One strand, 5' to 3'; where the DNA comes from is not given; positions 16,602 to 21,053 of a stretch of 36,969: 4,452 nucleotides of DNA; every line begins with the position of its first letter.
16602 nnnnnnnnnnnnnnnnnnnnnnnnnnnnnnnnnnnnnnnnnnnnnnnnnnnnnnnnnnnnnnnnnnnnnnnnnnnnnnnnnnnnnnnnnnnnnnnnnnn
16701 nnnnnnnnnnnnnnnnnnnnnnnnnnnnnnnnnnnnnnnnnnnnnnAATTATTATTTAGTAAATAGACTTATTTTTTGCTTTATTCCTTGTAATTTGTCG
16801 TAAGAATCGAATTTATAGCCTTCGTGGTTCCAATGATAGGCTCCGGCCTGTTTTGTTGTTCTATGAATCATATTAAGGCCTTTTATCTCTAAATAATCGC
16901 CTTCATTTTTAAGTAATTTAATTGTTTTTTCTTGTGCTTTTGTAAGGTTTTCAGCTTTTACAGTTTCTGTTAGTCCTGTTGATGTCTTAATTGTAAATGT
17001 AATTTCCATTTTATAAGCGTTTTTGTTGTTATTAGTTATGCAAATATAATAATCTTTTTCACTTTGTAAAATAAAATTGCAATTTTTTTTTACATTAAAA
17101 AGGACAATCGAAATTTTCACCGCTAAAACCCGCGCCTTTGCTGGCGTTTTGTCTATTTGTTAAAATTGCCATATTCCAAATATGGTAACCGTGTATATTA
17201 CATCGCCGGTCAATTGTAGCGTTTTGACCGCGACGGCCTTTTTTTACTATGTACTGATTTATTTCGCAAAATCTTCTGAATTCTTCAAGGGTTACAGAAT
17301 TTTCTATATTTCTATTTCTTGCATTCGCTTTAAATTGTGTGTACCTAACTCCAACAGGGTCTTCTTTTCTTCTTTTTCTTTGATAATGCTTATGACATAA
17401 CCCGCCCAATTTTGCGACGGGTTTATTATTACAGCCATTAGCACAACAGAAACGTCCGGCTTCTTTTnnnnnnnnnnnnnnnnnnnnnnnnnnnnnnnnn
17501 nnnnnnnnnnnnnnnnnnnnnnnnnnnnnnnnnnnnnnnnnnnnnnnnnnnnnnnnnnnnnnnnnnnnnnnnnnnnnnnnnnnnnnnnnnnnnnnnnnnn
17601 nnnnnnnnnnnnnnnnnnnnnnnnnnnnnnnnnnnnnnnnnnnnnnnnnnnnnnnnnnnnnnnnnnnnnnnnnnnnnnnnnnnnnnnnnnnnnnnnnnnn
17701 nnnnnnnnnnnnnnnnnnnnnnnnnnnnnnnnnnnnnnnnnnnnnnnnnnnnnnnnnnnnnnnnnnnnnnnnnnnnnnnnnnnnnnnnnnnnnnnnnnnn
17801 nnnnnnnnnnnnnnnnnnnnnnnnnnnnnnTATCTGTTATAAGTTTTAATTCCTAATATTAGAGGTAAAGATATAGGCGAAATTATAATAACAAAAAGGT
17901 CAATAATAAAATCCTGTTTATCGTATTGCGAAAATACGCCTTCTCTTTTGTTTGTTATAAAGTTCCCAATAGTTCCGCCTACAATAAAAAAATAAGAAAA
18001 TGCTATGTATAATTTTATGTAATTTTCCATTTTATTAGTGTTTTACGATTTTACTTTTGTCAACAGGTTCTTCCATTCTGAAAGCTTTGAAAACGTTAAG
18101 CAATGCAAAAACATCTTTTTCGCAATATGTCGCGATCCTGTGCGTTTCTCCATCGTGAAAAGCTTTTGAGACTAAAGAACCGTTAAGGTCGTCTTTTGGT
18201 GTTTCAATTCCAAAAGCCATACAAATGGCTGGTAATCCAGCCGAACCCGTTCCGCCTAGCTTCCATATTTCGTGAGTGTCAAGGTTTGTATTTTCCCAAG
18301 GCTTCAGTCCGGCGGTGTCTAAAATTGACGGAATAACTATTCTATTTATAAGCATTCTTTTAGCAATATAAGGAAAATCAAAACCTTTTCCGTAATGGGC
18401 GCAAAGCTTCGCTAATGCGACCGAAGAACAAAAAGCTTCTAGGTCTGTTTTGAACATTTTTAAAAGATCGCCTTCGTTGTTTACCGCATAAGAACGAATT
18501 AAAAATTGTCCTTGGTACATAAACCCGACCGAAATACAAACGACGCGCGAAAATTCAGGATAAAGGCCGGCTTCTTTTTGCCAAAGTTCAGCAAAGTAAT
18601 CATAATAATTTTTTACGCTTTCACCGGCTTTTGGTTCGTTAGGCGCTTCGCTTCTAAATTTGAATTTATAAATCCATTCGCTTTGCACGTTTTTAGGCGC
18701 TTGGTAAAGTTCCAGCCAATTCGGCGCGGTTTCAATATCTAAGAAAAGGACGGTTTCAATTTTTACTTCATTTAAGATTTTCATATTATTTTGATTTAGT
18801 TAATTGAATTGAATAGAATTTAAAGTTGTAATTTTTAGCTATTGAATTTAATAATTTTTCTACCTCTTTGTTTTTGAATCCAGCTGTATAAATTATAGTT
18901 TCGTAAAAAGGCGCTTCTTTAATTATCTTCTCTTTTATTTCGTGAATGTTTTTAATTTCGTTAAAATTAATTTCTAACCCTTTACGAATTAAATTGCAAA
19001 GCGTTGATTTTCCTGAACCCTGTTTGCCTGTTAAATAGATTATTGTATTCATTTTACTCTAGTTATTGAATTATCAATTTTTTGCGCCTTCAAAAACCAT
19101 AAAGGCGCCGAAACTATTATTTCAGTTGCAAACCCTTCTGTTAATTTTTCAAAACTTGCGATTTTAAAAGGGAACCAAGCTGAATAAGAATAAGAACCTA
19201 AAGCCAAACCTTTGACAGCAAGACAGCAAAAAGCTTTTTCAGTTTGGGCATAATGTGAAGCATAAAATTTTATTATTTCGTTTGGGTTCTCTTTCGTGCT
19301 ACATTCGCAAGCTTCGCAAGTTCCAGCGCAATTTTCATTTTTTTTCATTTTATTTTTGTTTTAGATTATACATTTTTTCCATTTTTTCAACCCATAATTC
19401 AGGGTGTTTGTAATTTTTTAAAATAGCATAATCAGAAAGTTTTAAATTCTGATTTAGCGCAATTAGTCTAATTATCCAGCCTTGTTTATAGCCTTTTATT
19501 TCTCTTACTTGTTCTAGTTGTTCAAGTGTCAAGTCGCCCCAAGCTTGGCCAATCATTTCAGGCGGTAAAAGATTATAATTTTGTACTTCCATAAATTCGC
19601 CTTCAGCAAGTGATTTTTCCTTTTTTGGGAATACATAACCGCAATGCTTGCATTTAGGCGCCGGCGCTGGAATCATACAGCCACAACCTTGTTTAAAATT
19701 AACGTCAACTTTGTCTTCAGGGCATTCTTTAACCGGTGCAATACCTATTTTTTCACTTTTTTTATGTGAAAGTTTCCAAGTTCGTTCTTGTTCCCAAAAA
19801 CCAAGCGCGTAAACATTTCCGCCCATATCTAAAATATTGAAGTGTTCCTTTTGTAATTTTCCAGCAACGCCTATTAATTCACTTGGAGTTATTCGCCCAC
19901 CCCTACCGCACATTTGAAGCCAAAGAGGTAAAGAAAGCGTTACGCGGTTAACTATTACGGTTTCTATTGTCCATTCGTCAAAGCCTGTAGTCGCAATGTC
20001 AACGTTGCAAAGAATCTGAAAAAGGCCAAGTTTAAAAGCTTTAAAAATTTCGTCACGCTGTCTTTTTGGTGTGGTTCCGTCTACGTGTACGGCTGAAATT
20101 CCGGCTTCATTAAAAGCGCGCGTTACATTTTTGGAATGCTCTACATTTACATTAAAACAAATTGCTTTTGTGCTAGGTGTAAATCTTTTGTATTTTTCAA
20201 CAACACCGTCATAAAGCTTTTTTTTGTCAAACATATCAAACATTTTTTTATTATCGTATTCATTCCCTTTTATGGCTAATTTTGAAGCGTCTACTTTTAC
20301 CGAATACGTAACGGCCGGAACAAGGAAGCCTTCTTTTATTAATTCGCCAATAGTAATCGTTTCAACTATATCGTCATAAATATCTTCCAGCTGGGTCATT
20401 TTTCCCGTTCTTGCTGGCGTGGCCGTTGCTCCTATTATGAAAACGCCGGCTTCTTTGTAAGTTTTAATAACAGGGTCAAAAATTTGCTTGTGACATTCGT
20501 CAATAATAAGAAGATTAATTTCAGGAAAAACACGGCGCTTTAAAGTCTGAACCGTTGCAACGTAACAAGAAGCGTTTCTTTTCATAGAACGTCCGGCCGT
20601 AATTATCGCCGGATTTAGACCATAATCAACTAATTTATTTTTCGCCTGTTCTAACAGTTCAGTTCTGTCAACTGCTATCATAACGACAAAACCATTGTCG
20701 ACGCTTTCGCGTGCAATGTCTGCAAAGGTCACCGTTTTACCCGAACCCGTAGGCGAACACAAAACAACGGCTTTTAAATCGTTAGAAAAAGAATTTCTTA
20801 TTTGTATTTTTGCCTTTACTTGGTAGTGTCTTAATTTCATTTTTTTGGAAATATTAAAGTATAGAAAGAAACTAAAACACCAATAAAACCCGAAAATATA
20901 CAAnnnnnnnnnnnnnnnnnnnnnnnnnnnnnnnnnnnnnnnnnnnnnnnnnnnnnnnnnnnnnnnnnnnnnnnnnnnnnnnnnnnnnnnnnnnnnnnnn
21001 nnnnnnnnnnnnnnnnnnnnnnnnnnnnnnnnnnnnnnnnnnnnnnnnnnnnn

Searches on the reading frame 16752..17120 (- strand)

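Call 59: search_protein_families(library=pfam, proteins=[window:16752-17120:-], max_evalue=0.01)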
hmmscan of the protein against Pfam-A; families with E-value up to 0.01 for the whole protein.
window:16752-17120:- (122 aa): 1 family
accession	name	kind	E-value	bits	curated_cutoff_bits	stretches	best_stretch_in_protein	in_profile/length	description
PF01105.29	EMP24_GP25L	-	0.0011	19.5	25.9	1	13-69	64-123/182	emp24/gp25L/p24 family/GOLD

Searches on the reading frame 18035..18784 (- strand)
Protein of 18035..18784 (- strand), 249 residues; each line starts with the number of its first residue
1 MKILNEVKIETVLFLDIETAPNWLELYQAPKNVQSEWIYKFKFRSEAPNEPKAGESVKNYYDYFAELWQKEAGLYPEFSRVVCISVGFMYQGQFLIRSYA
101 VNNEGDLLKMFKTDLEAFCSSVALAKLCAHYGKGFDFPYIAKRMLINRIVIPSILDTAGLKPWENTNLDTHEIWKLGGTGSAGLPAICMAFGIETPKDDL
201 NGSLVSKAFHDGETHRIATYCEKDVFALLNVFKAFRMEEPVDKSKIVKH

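Call 59: search_protein_families(library=pfam, proteins=[window:18035-18784:-], max_evalue=0.01)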
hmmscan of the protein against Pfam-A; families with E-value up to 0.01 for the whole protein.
window:18035-18784:- (249 aa): 2 families
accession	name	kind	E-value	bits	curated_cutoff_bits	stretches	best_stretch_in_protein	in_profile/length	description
PF10108.15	DNA_pol_B_exo2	-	1.8e-11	44.6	24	1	77-232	7-170/213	Predicted 3'-5' exonuclease related to the exonuclease domain of PolB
PF13482.12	RNase_H_2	-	1.7e-09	38.3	22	1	73-234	9-163/165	RNase_H superfamily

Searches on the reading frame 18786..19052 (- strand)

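Call 59: search_protein_families(library=pfam, proteins=[window:18786-19052:-], max_evalue=0.01)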
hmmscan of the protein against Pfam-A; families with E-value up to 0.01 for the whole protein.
window:18786-19052:- (88 aa): 17 families
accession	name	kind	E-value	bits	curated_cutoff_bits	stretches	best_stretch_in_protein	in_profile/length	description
PF13238.12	AAA_18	-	0.00018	22.4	29.4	1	5-33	1-25/128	AAA domain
PF00005.33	ABC_tran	-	0.00019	22.5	25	1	3-33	12-42/137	ABC transporter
PF13401.12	AAA_22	-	0.00019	22.2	27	1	3-73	6-56/130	AAA domain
PF00004.35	AAA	-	0.0004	21.3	21.2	1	5-71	1-53/131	ATPase family associated with various cellular activities (AAA)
PF03193.22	RsgA_GTPase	-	0.00062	20.1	30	1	3-35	107-139/174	RsgA GTPase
PF07693.20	KAP_NTPase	-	0.0014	18.4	20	1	3-44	21-48/293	KAP family P-loop domain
PF13555.12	AAA_29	-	0.0031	17.7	27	1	5-19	25-39/61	P-loop containing region of AAA domain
PF01583.26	APS_kinase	-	0.0034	17.8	21.1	1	3-30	3-30/152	Adenylylsulphate kinase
PF03266.21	NTPase_1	-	0.0036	17.6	23.9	0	5-27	2-24/168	NTPase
PF13166.12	AAA_13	-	0.0041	16.3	36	1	5-65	21-76/713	AAA domain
PF00910.28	RNA_helicase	-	0.0042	18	21.5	1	5-33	1-29/105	RNA helicase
PF25201.1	nSTAND6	-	0.0043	17.5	27.7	0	53-78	113-139/148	Novel STAND NTPase 6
PF20720.3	nSTAND3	-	0.0046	17.1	27.2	1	2-45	17-63/155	Novel STAND NTPase 3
PF08298.17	AAA_PrkA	-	0.0053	16.3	25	1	3-49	86-127/358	PrkA AAA domain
PF13173.12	AAA_14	-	0.0058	17.1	27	1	2-44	2-54/129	AAA domain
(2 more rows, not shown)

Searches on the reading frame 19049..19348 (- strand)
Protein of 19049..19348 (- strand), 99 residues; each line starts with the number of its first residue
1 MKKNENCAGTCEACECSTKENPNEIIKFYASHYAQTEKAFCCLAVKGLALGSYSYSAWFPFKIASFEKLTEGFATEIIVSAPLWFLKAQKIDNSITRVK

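Call 59: search_protein_families(library=pfam, proteins=[window:19049-19348:-], max_evalue=0.01)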
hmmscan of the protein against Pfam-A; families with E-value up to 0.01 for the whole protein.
window:19049-19348:- (99 aa): 1 family
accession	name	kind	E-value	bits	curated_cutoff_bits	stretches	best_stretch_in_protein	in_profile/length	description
PF25214.1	HVO_B0008_N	-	0.00055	20.2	27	1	10-36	3-30/38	HVO_B0008 N-terminal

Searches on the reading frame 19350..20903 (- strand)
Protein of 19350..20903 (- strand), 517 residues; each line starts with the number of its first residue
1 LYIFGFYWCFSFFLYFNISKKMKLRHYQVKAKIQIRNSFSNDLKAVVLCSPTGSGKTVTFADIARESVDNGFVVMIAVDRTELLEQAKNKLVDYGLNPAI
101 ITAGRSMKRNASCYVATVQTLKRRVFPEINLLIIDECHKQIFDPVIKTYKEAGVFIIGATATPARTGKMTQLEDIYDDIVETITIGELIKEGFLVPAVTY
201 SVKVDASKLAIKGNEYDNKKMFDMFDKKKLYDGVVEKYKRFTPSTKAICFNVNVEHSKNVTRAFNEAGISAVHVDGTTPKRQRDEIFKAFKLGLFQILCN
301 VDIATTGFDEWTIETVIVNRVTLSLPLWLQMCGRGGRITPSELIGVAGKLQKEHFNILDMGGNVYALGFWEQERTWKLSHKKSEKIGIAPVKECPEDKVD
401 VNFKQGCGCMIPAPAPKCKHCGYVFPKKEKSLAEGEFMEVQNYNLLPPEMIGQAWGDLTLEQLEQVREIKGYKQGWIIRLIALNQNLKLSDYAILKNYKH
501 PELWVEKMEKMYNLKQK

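Call 59: search_protein_families(library=pfam, proteins=[window:19350-20903:-], max_evalue=0.01)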
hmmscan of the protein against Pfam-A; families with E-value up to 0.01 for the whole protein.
window:19350-20903:- (517 aa): 6 families
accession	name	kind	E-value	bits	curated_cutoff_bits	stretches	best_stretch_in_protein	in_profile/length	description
PF04851.21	ResIII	-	3.6e-22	79.4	22.5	1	21-165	1-164/164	Type III restriction enzyme, res subunit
PF00271.37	Helicase_C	-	8.8e-12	45.7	23.5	1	243-338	14-109/110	Helicase conserved C-terminal domain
PF00270.35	DEAD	-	1.9e-09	37.9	26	1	44-166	15-163/167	DEAD/DEAH box helicase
PF18766.7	SWI2_SNF2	-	5.1e-09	36.6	26.7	1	42-213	17-203/221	SWI2/SNF2 ATPase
PF00448.28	SRP54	-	0.00035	20.7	22.7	0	45-79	3-38/196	SRP54-type protein, GTPase domain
PF13401.12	AAA_22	-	0.0073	17.1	27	0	45-139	7-95/130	AAA domain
